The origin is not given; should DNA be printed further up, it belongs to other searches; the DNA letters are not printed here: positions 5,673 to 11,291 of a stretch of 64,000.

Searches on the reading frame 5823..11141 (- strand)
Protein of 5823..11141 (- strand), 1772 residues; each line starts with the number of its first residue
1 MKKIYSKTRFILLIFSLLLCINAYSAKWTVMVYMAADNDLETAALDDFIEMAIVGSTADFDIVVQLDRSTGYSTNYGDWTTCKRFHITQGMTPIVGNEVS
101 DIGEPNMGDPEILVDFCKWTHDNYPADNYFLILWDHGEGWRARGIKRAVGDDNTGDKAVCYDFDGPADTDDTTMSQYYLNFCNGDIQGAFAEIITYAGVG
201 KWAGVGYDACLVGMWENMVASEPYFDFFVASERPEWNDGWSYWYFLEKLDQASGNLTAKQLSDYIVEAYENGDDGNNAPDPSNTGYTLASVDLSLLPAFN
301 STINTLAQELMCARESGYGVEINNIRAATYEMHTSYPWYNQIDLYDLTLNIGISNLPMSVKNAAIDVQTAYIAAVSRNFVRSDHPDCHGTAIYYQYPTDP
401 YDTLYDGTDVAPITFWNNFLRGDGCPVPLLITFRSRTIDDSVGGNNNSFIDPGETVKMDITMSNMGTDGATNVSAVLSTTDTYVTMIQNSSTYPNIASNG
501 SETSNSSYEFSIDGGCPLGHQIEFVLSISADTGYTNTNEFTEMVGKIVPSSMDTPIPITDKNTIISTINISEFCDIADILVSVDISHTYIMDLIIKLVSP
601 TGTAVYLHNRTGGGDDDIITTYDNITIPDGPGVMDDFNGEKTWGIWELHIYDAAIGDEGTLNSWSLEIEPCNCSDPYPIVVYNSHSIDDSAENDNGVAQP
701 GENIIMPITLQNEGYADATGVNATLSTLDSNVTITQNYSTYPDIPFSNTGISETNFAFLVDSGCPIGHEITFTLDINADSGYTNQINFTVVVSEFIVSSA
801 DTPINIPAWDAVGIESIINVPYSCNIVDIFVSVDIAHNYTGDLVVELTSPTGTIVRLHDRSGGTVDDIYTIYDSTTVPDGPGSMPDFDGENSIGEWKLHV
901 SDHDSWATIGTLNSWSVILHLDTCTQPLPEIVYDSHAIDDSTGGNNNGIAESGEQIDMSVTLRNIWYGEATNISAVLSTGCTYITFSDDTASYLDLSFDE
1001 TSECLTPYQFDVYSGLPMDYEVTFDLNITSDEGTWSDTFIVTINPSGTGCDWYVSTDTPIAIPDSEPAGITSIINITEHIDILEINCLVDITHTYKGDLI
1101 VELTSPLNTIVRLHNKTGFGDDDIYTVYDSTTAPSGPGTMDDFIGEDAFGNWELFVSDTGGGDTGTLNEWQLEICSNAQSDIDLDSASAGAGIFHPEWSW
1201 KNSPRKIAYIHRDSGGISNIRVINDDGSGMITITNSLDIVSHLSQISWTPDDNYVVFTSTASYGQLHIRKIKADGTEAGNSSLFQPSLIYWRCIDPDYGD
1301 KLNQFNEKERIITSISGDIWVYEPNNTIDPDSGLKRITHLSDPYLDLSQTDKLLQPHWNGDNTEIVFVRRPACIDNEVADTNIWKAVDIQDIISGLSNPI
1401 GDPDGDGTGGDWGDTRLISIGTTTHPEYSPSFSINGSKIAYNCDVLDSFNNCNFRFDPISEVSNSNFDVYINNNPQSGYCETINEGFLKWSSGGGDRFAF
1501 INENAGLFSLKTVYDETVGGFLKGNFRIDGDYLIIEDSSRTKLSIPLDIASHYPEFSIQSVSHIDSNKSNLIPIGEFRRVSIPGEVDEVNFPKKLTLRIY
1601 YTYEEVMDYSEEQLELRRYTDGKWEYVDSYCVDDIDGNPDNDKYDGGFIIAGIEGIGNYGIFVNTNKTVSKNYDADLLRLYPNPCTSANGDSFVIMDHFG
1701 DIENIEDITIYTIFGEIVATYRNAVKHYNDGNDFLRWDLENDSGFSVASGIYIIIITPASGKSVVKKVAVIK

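Call 6: search_protein_families(library=pfam, proteins=[window:5823-11141:-], max_evalue=0.001)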
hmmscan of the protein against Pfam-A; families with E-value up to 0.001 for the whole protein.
window:5823-11141:- (1772 aa): 3 families
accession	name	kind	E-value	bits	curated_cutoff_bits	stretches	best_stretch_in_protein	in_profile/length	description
PF01483.27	P_proprotein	-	5.2e-56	187.1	21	3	578-667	3-85/86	Proprotein convertase P-domain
PF03415.19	Peptidase_C11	-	5.7e-32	112.1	25.8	1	32-349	1-275/359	Clostripain family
PF07676.18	PD40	-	0.00036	20.9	20.9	0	1246-1268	14-36/38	WD40-like Beta Propeller Repeat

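Call 7: search_protein_families(library=ncbifam, proteins=[window:5823-11141:-], max_evalue=0.01)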
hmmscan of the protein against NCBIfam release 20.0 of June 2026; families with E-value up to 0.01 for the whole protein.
window:5823-11141:- (1772 aa): 5 families
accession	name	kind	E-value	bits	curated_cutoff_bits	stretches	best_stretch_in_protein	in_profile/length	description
TIGR02806.2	clostrip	equivalog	9.1e-14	51.1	550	1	27-255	1-227/472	clostripain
TIGR03900.1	prc_long_Delta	hypoth_equivalog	2.6e-09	35.6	660.95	0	926-978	662-714/973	MXAN_5808 family serine peptidase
NF052228.1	T9SS_PorZ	equivalog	5.1e-08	31.8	260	1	1669-1772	666-757/757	type IX secretion system anionic LPS delivery protein PorZ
TIGR04183.1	Por_Secre_tail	domain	0.00016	21.6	23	1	1680-1768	1-69/72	T9SS type A sorting domain-containing protein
NF033707.1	T9SS_sortase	equivalog_domain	0.00085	17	420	1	1675-1760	996-1079/1095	type IX secretion system sortase PorU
